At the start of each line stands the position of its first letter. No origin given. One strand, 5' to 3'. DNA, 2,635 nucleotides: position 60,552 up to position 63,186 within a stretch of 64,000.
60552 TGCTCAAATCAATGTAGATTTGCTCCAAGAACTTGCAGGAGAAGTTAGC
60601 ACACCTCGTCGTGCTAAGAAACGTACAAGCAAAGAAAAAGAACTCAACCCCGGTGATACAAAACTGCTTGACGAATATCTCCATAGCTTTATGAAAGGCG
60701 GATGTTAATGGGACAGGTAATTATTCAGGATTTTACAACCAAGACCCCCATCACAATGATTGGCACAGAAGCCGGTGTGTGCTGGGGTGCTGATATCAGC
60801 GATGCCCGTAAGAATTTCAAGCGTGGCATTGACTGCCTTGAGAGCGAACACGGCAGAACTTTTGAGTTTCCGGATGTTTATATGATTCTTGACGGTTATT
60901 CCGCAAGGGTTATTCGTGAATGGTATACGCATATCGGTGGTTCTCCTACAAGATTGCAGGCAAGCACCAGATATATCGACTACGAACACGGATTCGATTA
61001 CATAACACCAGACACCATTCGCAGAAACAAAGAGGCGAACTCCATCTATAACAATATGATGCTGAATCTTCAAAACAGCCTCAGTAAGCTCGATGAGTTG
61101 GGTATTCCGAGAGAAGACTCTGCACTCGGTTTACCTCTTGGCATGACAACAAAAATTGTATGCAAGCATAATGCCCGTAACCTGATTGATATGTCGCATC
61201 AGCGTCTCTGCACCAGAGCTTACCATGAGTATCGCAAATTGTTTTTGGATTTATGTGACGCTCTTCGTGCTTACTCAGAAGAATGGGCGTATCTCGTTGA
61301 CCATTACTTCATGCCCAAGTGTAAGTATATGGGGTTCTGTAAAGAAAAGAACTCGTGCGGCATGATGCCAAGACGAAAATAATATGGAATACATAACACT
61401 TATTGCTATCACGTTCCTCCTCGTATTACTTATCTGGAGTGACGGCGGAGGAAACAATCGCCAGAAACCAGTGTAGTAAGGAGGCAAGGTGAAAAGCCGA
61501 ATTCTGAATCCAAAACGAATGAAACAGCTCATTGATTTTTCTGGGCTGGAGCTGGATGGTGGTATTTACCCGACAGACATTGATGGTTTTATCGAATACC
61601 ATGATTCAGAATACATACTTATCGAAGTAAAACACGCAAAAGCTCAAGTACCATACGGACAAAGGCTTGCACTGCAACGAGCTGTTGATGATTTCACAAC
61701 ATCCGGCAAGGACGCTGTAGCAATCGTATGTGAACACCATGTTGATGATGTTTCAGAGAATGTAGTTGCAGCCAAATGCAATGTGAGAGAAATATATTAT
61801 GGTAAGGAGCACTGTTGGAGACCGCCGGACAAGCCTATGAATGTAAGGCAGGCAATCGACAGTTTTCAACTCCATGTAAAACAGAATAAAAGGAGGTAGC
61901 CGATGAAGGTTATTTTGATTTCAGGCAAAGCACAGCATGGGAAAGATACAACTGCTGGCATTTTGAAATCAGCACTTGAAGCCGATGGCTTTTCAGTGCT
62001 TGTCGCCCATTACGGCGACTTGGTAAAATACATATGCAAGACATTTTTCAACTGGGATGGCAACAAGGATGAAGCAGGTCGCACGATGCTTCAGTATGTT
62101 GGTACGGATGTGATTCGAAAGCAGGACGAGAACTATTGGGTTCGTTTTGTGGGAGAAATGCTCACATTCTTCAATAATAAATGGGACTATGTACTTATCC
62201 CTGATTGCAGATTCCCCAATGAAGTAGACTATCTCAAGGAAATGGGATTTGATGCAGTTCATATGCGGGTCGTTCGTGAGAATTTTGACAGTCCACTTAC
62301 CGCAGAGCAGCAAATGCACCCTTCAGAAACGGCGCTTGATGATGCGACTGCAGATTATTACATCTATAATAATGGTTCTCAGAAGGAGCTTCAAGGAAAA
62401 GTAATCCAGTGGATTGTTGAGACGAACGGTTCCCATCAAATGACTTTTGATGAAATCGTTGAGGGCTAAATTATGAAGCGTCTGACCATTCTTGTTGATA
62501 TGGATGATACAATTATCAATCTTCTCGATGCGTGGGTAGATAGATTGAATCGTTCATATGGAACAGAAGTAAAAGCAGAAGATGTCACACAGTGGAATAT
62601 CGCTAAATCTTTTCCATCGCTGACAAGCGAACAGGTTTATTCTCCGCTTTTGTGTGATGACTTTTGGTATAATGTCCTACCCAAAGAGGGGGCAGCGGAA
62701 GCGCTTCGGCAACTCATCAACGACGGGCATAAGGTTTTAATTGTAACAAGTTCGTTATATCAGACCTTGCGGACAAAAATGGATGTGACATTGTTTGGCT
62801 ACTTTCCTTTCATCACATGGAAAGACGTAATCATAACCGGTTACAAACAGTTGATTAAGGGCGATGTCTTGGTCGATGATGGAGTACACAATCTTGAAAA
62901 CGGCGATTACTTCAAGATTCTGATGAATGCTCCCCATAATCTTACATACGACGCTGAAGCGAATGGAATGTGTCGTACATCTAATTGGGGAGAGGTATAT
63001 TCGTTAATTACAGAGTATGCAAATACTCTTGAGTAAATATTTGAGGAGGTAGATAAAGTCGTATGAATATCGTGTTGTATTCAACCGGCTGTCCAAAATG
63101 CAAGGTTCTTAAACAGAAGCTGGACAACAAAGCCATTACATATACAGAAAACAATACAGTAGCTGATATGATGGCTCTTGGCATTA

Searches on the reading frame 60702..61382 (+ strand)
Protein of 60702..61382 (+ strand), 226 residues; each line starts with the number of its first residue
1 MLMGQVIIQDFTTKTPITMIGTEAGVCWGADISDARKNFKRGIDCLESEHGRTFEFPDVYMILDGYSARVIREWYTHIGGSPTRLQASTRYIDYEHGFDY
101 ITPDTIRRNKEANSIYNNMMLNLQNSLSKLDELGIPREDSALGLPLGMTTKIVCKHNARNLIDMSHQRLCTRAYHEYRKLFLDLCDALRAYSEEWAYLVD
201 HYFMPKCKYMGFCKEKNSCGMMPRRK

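Call 21: search_protein_families(library=pfam, proteins=[window:60702-61382:+], max_evalue=0.001)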
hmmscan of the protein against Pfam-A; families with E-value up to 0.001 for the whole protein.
window:60702-61382:+ (226 aa): 1 family
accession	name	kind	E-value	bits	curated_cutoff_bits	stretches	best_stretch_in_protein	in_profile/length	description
PF02511.20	Thy1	-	5.4e-29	101.8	24.8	1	13-189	6-186/191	Thymidylate synthase complementing protein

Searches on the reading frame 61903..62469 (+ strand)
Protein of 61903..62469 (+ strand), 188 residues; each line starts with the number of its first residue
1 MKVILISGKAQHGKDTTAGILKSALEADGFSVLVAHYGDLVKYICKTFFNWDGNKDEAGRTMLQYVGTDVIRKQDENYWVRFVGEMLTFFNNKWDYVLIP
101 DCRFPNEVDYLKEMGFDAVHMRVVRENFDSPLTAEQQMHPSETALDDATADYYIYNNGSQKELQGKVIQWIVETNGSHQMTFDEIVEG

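Call 43: search_protein_families(library=pfam, proteins=[window:61903-62469:+], max_evalue=0.001)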
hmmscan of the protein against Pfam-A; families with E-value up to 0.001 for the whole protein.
window:61903-62469:+ (188 aa): 2 families
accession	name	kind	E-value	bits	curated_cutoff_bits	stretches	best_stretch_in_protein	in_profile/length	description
PF21448.3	DNMK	-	4.7e-18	66.1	27.1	1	58-164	129-230/232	Deoxynucleotide monophosphate kinase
PF04275.20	P-mevalo_kinase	-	2.2e-06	28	33.8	1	6-113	1-110/114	Phosphomevalonate kinase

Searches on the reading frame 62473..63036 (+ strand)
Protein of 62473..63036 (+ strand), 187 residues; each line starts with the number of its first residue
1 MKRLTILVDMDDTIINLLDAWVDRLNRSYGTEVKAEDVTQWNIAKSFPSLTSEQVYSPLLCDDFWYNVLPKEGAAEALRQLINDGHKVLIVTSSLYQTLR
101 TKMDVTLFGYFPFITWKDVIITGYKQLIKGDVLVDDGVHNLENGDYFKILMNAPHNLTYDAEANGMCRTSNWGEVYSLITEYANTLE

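Call 43: search_protein_families(library=pfam, proteins=[window:62473-63036:+], max_evalue=0.001)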
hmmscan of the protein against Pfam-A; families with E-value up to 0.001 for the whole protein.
window:62473-63036:+ (187 aa): 3 families
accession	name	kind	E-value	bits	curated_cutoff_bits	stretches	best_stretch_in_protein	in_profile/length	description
PF06941.18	NT5C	-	3e-30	105.9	24.8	1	5-179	3-174/180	5' nucleotidase, deoxy (Pyrimidine), cytosolic type C protein (NT5C)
PF13419.12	HAD_2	-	2.6e-05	24.9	23.8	0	6-117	1-128/178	Haloacid dehalogenase-like hydrolase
PF00702.32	Hydrolase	-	0.00061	20.7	26.4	0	5-116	3-146/191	haloacid dehalogenase-like hydrolase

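Call 44: find_related_loci(query=window:62473-63036:+, collection=viral_contigs, flank=10000)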
Query window:62473-63036:+ (187 aa) in viral_contigs; peptide patterns used: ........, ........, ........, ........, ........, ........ (x = any residue, [..] = any of these).
31 stretches matched a pattern; 24 encode a relative of the query (tblastn E <= 1e-3); 24 distinct loci.
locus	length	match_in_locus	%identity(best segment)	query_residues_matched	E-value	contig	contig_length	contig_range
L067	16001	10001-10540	66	1-180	2e-78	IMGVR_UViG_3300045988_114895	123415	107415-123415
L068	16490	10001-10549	65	1-183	5e-78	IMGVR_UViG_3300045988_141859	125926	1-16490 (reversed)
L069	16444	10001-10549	65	1-183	5e-78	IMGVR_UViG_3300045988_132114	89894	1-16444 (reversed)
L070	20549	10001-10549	65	1-183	5e-78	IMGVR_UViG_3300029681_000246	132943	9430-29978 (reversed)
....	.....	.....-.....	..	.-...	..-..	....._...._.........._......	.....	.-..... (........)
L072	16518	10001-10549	65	1-183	5e-78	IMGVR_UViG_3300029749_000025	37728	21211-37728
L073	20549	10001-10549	64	1-183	5e-78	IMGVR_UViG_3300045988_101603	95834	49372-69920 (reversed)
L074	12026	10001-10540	66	1-180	1e-77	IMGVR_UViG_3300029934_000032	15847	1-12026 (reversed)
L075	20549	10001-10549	65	1-183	8e-78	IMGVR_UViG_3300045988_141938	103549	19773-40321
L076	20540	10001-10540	66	1-180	1e-77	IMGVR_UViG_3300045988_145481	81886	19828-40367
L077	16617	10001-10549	64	1-183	7e-78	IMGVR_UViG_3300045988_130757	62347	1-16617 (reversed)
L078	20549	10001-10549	65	1-183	8e-78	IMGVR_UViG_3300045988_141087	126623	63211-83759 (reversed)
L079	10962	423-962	66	1-180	1e-77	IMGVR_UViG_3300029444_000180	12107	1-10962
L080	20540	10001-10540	66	1-180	1e-77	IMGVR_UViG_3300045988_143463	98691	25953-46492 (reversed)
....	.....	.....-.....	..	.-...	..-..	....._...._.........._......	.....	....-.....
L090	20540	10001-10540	64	1-180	2e-76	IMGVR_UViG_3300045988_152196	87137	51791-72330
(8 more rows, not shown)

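Call 48: search_protein_families(library=pfam, proteins=[L078:10805-12721:+, L078:12688-13206:+, L078:13815-14459:+, L078:15025-16293:+, L078:16944-17609:+, L078:18438-19721:-], max_evalue=0.001)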
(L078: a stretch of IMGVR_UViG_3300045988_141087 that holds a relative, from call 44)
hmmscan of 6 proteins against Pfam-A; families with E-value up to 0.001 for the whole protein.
L078:10805-12721:+ (638 aa): 1 family
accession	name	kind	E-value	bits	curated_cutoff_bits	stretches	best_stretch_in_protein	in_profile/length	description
PF13597.11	NRDD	-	4.3e-87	293.5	26.2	1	84-630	13-562/562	Anaerobic ribonucleoside-triphosphate reductase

L078:12688-13206:+ (172 aa): 1 family
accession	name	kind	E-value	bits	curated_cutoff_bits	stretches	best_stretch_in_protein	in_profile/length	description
PF13353.11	Fer4_12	-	3.4e-07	31.1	22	1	59-149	33-122/137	4Fe-4S single cluster domain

L078:13815-14459:+ (214 aa): 2 families
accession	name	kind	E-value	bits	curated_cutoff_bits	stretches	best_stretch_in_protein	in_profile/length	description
PF00692.24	dUTPase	-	5.5e-11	42.8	22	1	79-210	2-128/129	dUTPase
PF22254.1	TFA2_E-tether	-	0.00062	19.6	23.8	0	68-86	4-22/34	Tfa2 E-tether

L078:15025-16293:+ (422 aa): 5 families
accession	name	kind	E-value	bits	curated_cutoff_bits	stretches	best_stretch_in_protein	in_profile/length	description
PF02920.21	Integrase_DNA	-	2.1e-27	95.3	27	1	1-71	1-70/70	DNA binding domain of tn916 integrase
PF00589.27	Phage_integrase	-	1.3e-26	93.9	27.1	1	196-406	3-171/172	Phage integrase family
PF14659.12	Phage_int_SAM_3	-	9.5e-07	29.4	22.6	1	84-139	1-57/58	Phage integrase, N-terminal SAM-like domain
PF13102.12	Phage_int_SAM_5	-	1.1e-05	26.1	22.3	1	84-174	1-92/98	Phage integrase SAM-like domain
PF22022.2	Phage_int_M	-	0.00037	21.1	27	0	90-176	6-91/96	Phage integrase central domain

L078:16944-17609:+ (221 aa): 1 family
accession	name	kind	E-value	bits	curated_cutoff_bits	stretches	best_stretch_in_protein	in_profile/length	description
PF18813.6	PBECR4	-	4.3e-22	79.8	27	1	25-200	2-187/188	phage-Barnase-EndoU-ColicinE5/D-RelE like nuclease4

L078:18438-19721:- (427 aa): 5 families
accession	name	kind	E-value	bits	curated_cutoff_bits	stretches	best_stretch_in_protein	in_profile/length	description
PF00589.27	Phage_integrase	-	4.1e-27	95.5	27.1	1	204-411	7-171/172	Phage integrase family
PF02920.21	Integrase_DNA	-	2e-26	92.1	27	1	8-75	4-70/70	DNA binding domain of tn916 integrase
PF14659.12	Phage_int_SAM_3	-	4.9e-10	39.9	22.6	1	88-143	1-57/58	Phage integrase, N-terminal SAM-like domain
PF22022.2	Phage_int_M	-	1.7e-05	25.4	27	1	96-180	8-91/96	Phage integrase central domain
PF13495.12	Phage_int_SAM_4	-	0.00014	22.6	27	1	102-172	13-82/85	Phage integrase, N-terminal SAM-like domain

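Call 51: find_related_loci(query=L078:18438-19721:-, collection=viral_contigs, flank=10000)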
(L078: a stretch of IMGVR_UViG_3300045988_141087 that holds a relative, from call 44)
Query L078:18438-19721:- (427 aa) in viral_contigs; peptide patterns used: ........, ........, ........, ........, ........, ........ (x = any residue, [..] = any of these).
187 stretches matched a pattern; 145 encode a relative of the query (tblastn E <= 1e-3); the best 80 are kept; 78 distinct loci.
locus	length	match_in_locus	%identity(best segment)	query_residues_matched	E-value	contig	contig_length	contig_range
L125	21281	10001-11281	100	1-427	0e+0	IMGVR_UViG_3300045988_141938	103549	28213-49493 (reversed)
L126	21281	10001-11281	100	1-427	0e+0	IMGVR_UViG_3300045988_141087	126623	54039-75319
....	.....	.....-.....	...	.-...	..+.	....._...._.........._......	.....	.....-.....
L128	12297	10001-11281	99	1-427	0e+0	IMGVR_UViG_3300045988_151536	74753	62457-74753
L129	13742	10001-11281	99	1-427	0e+0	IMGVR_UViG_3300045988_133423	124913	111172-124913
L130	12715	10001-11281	100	1-427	0e+0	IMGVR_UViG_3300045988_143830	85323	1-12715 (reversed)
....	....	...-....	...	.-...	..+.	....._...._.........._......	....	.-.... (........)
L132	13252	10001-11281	99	1-427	0e+0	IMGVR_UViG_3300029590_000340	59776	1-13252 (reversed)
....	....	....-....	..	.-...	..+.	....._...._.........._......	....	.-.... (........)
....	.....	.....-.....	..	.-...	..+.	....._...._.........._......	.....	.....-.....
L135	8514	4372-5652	99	1-427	0e+0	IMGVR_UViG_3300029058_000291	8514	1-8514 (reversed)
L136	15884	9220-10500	99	1-427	0e+0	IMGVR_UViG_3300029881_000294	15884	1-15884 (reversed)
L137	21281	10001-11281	99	1-427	0e+0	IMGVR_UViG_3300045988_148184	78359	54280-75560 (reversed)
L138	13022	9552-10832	99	1-427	0e+0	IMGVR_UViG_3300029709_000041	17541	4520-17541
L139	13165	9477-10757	99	1-427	0e+0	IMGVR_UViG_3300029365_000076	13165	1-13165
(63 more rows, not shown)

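Call 56: search_protein_families(library=pfam, proteins=[L090:17321-18178:+, L090:18132-19073:+, L090:19224-19913:+, L090:16641-17057:-], max_evalue=0.01)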
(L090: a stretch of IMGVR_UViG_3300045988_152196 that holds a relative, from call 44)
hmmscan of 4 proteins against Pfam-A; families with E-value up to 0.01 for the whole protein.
L090:17321-18178:+ (285 aa): 10 families
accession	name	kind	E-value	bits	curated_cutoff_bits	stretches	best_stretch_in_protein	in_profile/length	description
PF13614.12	AAA_31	-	5.8e-61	205.9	27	1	15-195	1-177/177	AAA domain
PF01656.29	CbiA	-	8e-27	94.1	25.4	1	18-247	1-124/125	CobQ/CobB/MinD/ParA nucleotide binding domain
PF10609.15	ParA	-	1e-11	45.2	27.1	1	16-268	4-245/246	NUBPL iron-transfer P-loop NTPase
PF00142.24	Fer4_NifH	-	1.2e-11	45.1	25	1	23-273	7-249/271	4Fe-4S iron sulfur cluster binding proteins, NifH/frxC family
PF06564.18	CBP_BcsQ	-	5.1e-11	43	21.3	1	16-163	2-143/234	Cellulose biosynthesis protein BcsQ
PF09140.17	MipZ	-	5.4e-10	39.5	20.7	1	17-54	2-39/262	ATPase MipZ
PF02374.21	ArsA_ATPase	-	1.4e-08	34.8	24.3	1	23-93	8-78/305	Anion-transporting ATPase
PF07015.17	VirC1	-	5.6e-05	23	24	1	16-58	2-44/231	VirC1 protein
PF01268.25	FTHFS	-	0.0051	15.5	27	1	8-51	50-93/556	Formate--tetrahydrofolate ligase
PF00448.28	SRP54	-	0.0064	16.6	22.7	0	26-53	11-38/196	SRP54-type protein, GTPase domain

L090:18132-19073:+ (313 aa): 2 families
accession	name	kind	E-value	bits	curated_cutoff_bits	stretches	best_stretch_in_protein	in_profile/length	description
PF02195.25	ParB_N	-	8e-17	61.5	26.3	1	32-124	3-95/95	ParB N-terminal domain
PF17762.8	HTH_ParB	-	1.5e-06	28.7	22.6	1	162-227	20-86/102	ParB HTH domain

L090:19224-19913:+ (229 aa): 0 families

L090:16641-17057:- (138 aa): 0 families

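Call 93: find_encoding_contigs(protein=window:62473-63036:+, flank=10000, max_places=5)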
Protein window:62473-63036:+ (187 aa): 23 contigs read that carry it; 5 places shown.
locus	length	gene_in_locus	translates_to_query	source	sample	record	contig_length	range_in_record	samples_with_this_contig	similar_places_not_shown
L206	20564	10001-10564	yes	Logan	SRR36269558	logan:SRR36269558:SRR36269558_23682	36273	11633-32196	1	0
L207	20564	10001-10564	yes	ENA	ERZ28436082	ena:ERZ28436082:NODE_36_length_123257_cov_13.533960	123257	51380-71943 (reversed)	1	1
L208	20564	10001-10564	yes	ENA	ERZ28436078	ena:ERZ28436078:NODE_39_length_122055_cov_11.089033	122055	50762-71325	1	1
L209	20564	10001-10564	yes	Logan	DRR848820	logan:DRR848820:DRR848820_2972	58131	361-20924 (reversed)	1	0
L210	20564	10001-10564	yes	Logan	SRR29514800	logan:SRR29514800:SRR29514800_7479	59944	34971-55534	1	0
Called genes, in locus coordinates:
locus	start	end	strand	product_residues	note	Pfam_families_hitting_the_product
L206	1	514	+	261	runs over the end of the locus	PF12705:PDDEXK_1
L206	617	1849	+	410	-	PF00772:DnaB (weak), PF03796:DnaB_C, PF13481:AAA_25 (weak)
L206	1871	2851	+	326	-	PF01807:Zn_ribbon_DnaG, PF08275:DNAG_N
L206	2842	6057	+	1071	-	PF02811:PHP, PF07733:DNA_pol3_alpha, PF17657:DNA_pol3_finger, PF14579:HHH_6 (weak)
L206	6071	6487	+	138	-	-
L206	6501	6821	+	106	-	-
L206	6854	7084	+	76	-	-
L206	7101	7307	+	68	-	-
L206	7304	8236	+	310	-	-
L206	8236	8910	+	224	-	PF02511:Thy1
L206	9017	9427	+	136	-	-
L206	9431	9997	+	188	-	PF04275:P-mevalo_kinase (weak), PF21448:DNMK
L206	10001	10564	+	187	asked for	PF06941:NT5C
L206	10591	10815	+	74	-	PF00462:Glutaredoxin (faint), PF13192:Thioredoxin_3 (weak)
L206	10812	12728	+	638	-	PF13597:NRDD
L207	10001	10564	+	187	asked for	PF06941:NT5C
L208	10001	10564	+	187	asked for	PF06941:NT5C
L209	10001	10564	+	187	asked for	PF06941:NT5C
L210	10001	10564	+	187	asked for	PF06941:NT5C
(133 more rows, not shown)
